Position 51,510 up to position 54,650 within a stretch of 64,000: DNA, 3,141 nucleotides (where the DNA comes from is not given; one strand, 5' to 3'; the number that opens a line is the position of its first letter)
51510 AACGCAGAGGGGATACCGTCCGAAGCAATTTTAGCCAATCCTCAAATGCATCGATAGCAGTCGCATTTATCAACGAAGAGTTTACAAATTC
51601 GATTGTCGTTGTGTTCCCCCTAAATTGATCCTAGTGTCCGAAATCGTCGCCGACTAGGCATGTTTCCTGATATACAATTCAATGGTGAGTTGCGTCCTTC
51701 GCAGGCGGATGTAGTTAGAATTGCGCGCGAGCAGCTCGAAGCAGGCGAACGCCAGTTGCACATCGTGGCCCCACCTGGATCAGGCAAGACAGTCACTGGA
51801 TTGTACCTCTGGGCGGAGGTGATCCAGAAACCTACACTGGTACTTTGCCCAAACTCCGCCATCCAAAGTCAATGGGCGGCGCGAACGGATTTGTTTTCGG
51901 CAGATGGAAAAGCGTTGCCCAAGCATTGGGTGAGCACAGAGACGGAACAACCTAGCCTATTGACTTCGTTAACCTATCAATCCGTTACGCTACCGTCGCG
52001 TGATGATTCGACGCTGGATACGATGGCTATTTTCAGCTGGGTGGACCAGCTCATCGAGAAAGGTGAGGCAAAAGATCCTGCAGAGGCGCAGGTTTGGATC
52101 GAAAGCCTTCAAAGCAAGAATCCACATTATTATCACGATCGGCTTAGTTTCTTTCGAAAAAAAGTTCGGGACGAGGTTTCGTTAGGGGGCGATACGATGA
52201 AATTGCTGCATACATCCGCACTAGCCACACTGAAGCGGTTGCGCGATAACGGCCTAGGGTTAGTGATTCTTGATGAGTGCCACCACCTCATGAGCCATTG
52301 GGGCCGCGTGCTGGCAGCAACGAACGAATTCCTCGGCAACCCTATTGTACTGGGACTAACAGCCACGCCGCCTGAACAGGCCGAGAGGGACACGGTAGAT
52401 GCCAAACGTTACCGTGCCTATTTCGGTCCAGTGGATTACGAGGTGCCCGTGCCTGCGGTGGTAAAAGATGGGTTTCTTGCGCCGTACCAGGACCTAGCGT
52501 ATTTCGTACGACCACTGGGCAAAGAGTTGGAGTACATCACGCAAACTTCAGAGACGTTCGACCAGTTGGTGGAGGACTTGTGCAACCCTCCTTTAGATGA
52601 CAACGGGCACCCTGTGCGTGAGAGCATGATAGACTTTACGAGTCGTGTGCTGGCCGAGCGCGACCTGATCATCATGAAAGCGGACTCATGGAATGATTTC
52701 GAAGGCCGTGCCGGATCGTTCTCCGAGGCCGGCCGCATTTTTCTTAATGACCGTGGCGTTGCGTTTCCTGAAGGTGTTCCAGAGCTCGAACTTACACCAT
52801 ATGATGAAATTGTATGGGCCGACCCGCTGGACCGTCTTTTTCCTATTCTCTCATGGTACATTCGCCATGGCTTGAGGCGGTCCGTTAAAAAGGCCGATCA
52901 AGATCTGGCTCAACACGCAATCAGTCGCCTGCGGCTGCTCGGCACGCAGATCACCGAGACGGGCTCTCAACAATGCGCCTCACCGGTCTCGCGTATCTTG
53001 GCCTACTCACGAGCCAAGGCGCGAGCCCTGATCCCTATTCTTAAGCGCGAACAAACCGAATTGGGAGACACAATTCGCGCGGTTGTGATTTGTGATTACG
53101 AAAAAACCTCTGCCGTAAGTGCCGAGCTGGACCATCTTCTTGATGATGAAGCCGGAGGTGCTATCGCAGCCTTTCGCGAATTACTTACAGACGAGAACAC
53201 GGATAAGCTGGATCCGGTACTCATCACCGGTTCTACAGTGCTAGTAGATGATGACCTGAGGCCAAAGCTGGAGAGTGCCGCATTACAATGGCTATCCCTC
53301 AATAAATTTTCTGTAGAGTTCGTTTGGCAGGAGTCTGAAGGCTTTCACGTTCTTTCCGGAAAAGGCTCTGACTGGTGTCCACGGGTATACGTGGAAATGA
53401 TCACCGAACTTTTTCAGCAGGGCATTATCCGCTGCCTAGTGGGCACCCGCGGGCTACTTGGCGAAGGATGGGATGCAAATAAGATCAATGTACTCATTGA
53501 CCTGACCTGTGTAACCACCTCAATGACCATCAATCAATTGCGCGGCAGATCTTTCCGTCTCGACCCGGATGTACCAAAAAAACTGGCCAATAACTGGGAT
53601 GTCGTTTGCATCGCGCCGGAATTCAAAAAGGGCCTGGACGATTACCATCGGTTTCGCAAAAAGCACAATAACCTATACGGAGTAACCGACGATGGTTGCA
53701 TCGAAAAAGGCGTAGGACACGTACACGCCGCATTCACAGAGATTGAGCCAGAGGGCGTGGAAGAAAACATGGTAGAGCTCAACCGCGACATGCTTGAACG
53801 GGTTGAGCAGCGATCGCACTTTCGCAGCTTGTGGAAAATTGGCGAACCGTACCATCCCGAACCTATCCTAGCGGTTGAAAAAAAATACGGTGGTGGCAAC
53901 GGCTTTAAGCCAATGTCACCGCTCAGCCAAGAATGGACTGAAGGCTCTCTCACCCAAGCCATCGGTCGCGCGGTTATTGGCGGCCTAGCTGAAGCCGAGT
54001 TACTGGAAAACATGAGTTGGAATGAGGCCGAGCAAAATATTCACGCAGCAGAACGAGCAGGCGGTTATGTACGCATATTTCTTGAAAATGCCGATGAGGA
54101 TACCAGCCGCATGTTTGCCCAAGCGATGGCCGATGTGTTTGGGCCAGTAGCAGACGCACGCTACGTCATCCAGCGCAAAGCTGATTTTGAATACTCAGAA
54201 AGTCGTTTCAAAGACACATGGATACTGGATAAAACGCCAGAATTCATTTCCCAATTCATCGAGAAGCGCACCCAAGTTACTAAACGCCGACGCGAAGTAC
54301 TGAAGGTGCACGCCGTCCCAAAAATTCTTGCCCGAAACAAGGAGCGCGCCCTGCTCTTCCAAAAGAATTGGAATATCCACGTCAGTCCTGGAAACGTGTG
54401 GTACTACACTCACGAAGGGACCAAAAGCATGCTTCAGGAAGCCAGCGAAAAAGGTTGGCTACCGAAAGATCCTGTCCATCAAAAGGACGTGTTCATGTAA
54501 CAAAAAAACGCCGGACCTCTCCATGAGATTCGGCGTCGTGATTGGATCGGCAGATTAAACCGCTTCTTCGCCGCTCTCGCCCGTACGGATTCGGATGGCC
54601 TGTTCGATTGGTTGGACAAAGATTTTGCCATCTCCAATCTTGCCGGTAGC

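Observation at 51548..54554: Lower-GC island carrying a lone 946-aa SF2 DEAH helicase with an uncharacterised ~350-aa C-terminal region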

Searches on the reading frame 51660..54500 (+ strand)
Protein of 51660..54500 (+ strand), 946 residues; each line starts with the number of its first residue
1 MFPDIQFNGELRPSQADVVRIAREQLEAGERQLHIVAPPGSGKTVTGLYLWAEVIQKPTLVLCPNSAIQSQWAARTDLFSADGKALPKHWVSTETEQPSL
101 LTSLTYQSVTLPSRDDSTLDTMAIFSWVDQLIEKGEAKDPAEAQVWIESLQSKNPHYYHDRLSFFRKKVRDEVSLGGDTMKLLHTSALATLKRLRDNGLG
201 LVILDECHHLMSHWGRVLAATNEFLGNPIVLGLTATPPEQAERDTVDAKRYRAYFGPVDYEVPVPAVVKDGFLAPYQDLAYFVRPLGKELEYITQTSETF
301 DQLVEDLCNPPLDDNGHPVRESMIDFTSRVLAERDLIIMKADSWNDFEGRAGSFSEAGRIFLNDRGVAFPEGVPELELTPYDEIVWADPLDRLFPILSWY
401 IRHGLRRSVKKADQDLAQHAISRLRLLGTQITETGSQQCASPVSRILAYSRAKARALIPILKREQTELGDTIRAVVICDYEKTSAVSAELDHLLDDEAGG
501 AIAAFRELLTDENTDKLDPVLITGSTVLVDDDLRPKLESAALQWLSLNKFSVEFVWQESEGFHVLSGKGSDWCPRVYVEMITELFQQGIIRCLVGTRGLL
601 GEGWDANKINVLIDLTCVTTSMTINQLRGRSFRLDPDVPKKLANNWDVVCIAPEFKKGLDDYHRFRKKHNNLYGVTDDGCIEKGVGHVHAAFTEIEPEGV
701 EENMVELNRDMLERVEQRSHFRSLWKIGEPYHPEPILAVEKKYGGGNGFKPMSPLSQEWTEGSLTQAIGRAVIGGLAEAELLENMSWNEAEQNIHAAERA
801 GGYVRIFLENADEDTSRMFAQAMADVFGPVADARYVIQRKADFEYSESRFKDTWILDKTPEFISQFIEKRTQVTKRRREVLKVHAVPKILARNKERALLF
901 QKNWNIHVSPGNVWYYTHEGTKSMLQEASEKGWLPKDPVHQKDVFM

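Call 5: search_protein_families(library=pfam, proteins=[window:51660-54500:+], max_evalue=1)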
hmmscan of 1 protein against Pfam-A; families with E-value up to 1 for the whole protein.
window:51660-54500:+ (946 aa): 6 families
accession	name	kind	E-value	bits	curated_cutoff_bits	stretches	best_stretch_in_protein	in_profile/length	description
PF04851.21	ResIII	-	9.4e-18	65.1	22.5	1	10-238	3-163/164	Type III restriction enzyme, res subunit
PF00270.35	DEAD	-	1.1e-07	32.1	26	2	197-242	116-165/167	DEAD/DEAH box helicase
PF00271.37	Helicase_C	-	0.0019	18.9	23.5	1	579-634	55-109/110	Helicase conserved C-terminal domain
PF18766.7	SWI2_SNF2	-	0.0021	18.2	26.7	1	191-247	111-165/221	SWI2/SNF2 ATPase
PF00176.29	SNF2-rel_dom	-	0.034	13.7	24.9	1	39-239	26-165/290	SNF2-related domain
PF13401.12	AAA_22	-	0.1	13.4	27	0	33-210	8-96/130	AAA domain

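Call 6: search_protein_families(library=padloc, proteins=[window:51660-54500:+], max_evalue=1)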
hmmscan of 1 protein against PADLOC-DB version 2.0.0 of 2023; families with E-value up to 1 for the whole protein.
window:51660-54500:+ (946 aa): 9 families
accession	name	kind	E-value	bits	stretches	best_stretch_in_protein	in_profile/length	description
PDLC02707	PbeA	-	3e-14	50.5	2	187-305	369-479/672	PbeA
PDLC02704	PbeA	-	5.2e-10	36.4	2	191-304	378-483/682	PbeA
PDLC01439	typeIV_DinG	-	1.2e-06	25.5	1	8-88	13-89/575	CAS-IV-A; associated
PDLC03049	REase_I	-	8.7e-05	18.7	1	192-277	278-357/807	Type I restriction enzyme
PDLC02703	PbeA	-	0.00031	17.5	1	585-649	551-614/626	PbeA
PDLC04556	PDC-M27C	-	0.00089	15.7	1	192-251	187-254/892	-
PDLC02864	DpdF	-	0.0056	13.5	1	189-246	127-190/610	DpdF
PDLC01767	Cas3e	-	0.012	12.2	1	11-56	186-227/680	-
PDLC03042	REase_I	-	0.014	10.8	1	555-651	753-847/1170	Type I restriction enzyme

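Call 7: search_protein_families(library=ncbifam, proteins=[window:51660-54500:+], max_evalue=1)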
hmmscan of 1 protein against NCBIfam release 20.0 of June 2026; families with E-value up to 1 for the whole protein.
window:51660-54500:+ (946 aa): 9 families
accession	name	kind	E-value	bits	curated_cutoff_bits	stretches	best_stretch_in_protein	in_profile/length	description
NF045503.1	repair_heli_XPB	equivalog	4e-10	38.9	610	2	10-126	183-297/548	DNA repair helicase XPB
TIGR04095.1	dnd_restrict_1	equivalog_domain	1.3e-09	37.6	600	2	186-301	123-230/451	DNA phosphorothioation system restriction enzyme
NF046051.1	restrict_EcoAI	equivalog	2.1e-08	33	550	1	195-277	271-347/768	EcoAI/FtnUII family type I restriction enzme subunit R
TIGR00603.1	rad25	subfamily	2.1e-05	23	328.7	2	31-99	276-343/734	DNA repair helicase rad25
TIGR00348.1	hsdR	subfamily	0.00043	18.9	284.55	1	201-250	374-421/674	HsdR family type I site-specific deoxyribonuclease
NF053632.1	heli_RadD_YejH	equivalog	0.004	15.5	720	1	196-278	106-199/573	DNA repair helicase RadD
TIGR00631.1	uvrb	equivalog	0.013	13.7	750.1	1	15-73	14-71/658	excinuclease ABC subunit UvrB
NF010337.0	PRK13766.1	equivalog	0.048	11.7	610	1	193-243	127-179/781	Hef nuclease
NF003673.1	PRK05298.1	equivalog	0.052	11.9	743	1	15-73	14-71/653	excinuclease ABC subunit UvrB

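Call 9: find_homologous_proteins(query=window:51660-54497:+)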
Query window:51660-54497:+ (946 aa): 1316 proteins with E <= 0.001 among 8000 candidates; the best 120 are listed.
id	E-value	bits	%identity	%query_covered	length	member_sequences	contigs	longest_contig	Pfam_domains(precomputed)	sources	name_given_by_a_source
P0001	0.0e+0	2188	100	100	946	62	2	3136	PF00270.36,PF04851.22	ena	-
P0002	0.0e+0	2163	98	100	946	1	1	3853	PF00270.36,PF04851.22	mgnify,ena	mgnify:FL=1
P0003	0.0e+0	2126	97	100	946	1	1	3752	PF00270.36,PF04851.22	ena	-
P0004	0.0e+0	2080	94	100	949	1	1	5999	PF00270.36,PF04851.22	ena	-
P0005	0.0e+0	2078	94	100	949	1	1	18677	PF00270.36,PF04851.22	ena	-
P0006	0.0e+0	2077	94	100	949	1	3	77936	PF00270.36,PF04851.22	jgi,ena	-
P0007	0.0e+0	2075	94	100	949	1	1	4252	PF00270.36,PF04851.22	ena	-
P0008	0.0e+0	2073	94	100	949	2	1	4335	PF00270.36,PF04851.22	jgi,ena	-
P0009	0.0e+0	2071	94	100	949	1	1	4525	PF00270.36,PF04851.22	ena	-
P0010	0.0e+0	2069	94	100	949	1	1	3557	PF00270.36,PF04851.22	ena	-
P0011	0.0e+0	2064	94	100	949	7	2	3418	PF00270.36,PF04851.22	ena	-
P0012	0.0e+0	2056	93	100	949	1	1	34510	PF00270.36,PF04851.22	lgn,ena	-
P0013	0.0e+0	2055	93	100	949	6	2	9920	PF00270.36,PF04851.22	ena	-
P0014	0.0e+0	1994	91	100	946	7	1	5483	PF00270.36,PF04851.22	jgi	jgi:hypothetical protein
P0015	0.0e+0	1973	89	100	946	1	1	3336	PF00270.36,PF04851.22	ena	-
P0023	0.0e+0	1954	88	100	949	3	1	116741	PF00270.36,PF04851.22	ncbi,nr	ncbi:MAG: DEAD/DEAH box helicase family protein [Verrucomicrobia subdivision 3 bacterium]|nr:DEAD/DE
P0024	0.0e+0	1853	84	100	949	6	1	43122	PF00270.36,PF04851.22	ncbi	-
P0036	0.0e+0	1433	65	100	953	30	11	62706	PF00270.36,PF04851.22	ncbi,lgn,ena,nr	ncbi:MAG: DEAD/DEAH box helicase family protein [Opitutae bacterium]|nr:DEAD/DEAH box helicase famil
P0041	0.0e+0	1320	60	100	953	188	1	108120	PF00270.36,PF04851.22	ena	-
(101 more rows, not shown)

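Call 10: search_solved_structures(query=window:51660-54497:+, max_evalue=1, show_alignments=0)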
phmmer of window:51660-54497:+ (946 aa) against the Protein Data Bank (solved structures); distinct sequences matched with E-value up to 1: 11.
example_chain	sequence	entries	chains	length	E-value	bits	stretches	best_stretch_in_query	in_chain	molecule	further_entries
3h1t_A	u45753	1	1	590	0.0024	19.2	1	197-277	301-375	Type I site-specific restriction-modification system, R (Restriction) subunit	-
7egt_A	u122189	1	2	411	0.0067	17.8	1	22-79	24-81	UvrABC system protein B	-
9ga3_E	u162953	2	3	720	0.0075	17.6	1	23-73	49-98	UvrABC system protein B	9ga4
2fz4_A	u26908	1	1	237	0.0093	17.3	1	32-81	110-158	DNA repair protein RAD25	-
1d2m_A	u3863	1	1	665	0.017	16.5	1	22-79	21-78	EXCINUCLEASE ABC SUBUNIT B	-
1c4o_A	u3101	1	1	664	0.017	16.4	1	23-79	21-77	DNA NUCLEOTIDE EXCISION REPAIR ENZYME UVRB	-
6p66_A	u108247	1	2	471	0.03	15.6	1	32-81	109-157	DNA repair protein RAD25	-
2fwr_A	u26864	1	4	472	0.03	15.6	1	32-81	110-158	DNA repair protein RAD25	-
1wp9_A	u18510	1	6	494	0.16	13.2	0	196-242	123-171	ATP-dependent RNA helicase, putative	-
5qgg_A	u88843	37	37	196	0.83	10.9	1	262-311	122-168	Peroxisomal coenzyme A diphosphatase NUDT7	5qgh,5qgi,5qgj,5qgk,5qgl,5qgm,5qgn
9rtp_A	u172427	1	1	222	0.98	10.6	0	262-311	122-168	Peroxisomal coenzyme A diphosphatase NUDT7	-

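Call 11: find_encoding_contigs(protein=P0006, flank=10000, max_places=3)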
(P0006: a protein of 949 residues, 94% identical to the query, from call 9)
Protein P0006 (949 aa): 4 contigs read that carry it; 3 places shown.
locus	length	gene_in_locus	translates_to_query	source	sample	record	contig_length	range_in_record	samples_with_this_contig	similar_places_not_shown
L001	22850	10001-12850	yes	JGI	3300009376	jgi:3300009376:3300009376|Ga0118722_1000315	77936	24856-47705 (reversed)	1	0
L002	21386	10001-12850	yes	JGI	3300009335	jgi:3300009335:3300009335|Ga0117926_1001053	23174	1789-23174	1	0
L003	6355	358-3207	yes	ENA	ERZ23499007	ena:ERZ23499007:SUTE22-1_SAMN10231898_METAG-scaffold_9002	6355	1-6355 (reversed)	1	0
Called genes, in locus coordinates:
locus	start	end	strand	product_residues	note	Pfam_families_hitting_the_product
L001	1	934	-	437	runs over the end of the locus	PF07394:DUF1501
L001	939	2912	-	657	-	PF07635:PSCyt1, PF07583:PSCyt2, PF07587:PSD1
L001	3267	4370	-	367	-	PF02746:MR_MLE_N, PF13378:MR_MLE_C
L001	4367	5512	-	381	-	PF01266:DAO, PF03486:HI0933_like (faint)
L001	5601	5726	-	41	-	-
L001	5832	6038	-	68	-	-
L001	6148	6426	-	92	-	-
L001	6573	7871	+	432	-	PF01244:Peptidase_M19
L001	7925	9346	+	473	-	PF00884:Sulfatase, PF01663:Phosphodiest (faint), PF16347:SGSH_C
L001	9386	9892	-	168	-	-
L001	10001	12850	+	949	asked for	PF00270:DEAD (faint), PF04851:ResIII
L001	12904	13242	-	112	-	PF00543:P-II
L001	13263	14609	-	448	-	PF00909:Ammonium_transp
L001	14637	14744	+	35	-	-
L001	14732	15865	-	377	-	PF00487:FA_desaturase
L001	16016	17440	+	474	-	PF00884:Sulfatase, PF01663:Phosphodiest (weak), PF16347:SGSH_C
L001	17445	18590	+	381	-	PF22301:AUDH_beta_propeller (faint), PF00404:Dockerin_1 (faint), PF01839:FG-GAP (faint), PF13517:FG-GAP_3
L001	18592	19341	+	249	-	PF05721:PhyH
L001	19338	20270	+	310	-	PF01261:AP_endonuc_2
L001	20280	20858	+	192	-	PF01965:DJ-1_PfpI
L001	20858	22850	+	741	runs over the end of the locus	PF13442:Cytochrome_CBB3 (faint), PF14522:Cytochrome_C7 (faint), PF00034:Cytochrom_C (weak)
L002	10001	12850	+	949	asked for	PF00270:DEAD (faint), PF04851:ResIII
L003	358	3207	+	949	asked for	PF00270:DEAD (faint), PF04851:ResIII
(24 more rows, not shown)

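Call 12: find_encoding_contigs(protein=P0023, flank=10000, max_places=2)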
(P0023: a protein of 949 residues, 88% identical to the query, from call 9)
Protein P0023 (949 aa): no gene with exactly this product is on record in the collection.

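Call 13: find_encoding_contigs(protein=P0024, flank=8000, max_places=1)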
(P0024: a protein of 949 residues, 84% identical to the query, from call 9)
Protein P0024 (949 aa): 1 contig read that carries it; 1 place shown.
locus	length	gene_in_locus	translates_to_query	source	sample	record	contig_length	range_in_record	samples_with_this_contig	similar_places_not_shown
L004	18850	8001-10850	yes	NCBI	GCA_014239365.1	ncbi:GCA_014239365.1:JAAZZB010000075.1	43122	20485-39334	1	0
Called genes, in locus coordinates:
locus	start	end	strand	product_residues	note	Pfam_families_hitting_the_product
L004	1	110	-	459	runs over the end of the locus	PF00120:Gln-synt_C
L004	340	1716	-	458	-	PF00171:Aldedh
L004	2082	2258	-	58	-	-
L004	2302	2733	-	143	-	PF12799:LRR_4 (faint)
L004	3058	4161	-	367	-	PF02746:MR_MLE_N, PF13378:MR_MLE_C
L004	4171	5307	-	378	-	PF01266:DAO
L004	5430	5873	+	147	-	-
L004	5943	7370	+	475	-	PF00884:Sulfatase, PF01663:Phosphodiest (faint), PF16347:SGSH_C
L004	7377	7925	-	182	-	-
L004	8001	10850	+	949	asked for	PF00270:DEAD (faint), PF04851:ResIII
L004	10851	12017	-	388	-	PF00487:FA_desaturase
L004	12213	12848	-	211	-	-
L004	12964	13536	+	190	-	PF01965:DJ-1_PfpI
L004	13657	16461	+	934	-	PF18339:Tudor_1_RapA, PF18337:Tudor_RapA, PF00176:SNF2-rel_dom, PF04851:ResIII, PF00270:DEAD, PF00271:Helicase_C, PF12137:RapA_C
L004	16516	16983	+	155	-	PF05025:RbsD_FucU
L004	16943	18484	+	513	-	PF00884:Sulfatase, PF01663:Phosphodiest (faint), PF02995:DUF229 (faint), PF16347:SGSH_C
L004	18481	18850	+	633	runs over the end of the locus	PF23500:DUF7133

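Call 14: find_encoding_contigs(protein=P0036, flank=8000, max_places=2)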
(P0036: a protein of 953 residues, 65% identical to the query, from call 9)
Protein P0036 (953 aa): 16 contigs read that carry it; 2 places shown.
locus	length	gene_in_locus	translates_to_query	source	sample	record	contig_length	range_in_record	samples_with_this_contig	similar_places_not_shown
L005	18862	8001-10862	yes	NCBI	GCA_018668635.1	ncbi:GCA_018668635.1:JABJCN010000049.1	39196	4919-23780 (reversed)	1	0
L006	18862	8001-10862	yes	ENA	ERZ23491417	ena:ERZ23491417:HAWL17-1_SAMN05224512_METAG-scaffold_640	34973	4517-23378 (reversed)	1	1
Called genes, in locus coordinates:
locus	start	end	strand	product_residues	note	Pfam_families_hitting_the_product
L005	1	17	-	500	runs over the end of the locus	PF04151:PPC (faint)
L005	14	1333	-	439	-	PF07394:DUF1501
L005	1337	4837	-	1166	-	PF07635:PSCyt1, PF24814:WD40_Prp19, PF24817:WD40_WDHD1_1st, PF25173:Beta-prop_WDR3_1st, PF23381:Beta-prop_IFT122_1st, PF24782:WD40_MABP1-WDR62_2nd, PF24807:WD40_CDC20-Fz, PF25174:Beta-prop_THOC3, +35 more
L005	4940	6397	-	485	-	PF01408:GFO_IDH_MocA, PF22725:GFO_IDH_MocA_C3, PF19051:GFO_IDH_MocA_C2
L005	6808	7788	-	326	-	PF08450:SGL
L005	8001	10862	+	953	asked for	PF00270:DEAD (faint), PF04851:ResIII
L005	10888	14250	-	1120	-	PF13385:Laminin_G_3, PF01011:PQQ (faint), PF13360:PQQ_2, PF13570:Beta-prop_ACSF4, PF13360:PQQ_2 (weak)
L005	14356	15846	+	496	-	PF00884:Sulfatase, PF01663:Phosphodiest, PF16347:SGSH_C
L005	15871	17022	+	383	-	PF13859:BNR_3 (faint), PF24316:Tli3 (faint), PF13088:BNR_2, PF02012:BNR (faint), PF15902:Sortilin-Vps10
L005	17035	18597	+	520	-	PF00884:Sulfatase, PF01663:Phosphodiest, PF16347:SGSH_C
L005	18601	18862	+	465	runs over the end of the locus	PF00884:Sulfatase, PF16347:SGSH_C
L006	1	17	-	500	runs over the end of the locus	PF04151:PPC (faint)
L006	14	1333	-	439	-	PF07394:DUF1501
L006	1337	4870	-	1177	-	PF07635:PSCyt1, PF24814:WD40_Prp19, PF23381:Beta-prop_IFT122_1st, PF24782:WD40_MABP1-WDR62_2nd, PF24807:WD40_CDC20-Fz, PF24817:WD40_WDHD1_1st, PF25173:Beta-prop_WDR3_1st, PF25174:Beta-prop_THOC3, +35 more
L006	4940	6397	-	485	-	PF01408:GFO_IDH_MocA, PF22725:GFO_IDH_MocA_C3, PF19051:GFO_IDH_MocA_C2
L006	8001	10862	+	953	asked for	PF00270:DEAD (faint), PF04851:ResIII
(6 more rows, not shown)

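Call 15: find_encoding_contigs(protein=P0041, flank=8000, max_places=1)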
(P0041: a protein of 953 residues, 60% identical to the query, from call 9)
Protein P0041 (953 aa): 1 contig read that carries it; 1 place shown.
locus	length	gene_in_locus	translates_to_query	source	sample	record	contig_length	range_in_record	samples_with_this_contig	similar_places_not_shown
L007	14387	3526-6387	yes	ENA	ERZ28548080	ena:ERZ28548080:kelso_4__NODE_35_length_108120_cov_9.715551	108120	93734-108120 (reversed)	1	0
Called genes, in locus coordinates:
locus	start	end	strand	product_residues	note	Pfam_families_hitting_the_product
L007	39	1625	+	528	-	PF00171:Aldedh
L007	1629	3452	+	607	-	PF05448:AXE1 (faint), PF01738:DLH (weak)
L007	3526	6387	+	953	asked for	PF00270:DEAD (faint), PF04851:ResIII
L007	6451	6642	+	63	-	-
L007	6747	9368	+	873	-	PF07635:PSCyt1, PF07583:PSCyt2, PF07587:PSD1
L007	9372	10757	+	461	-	PF07394:DUF1501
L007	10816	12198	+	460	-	PF03600:CitMHS, PF02447:GntP_permease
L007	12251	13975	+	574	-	PF00920:ILVD_EDD_N, PF24877:ILV_EDD_C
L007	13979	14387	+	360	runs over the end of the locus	PF04909:Amidohydro_2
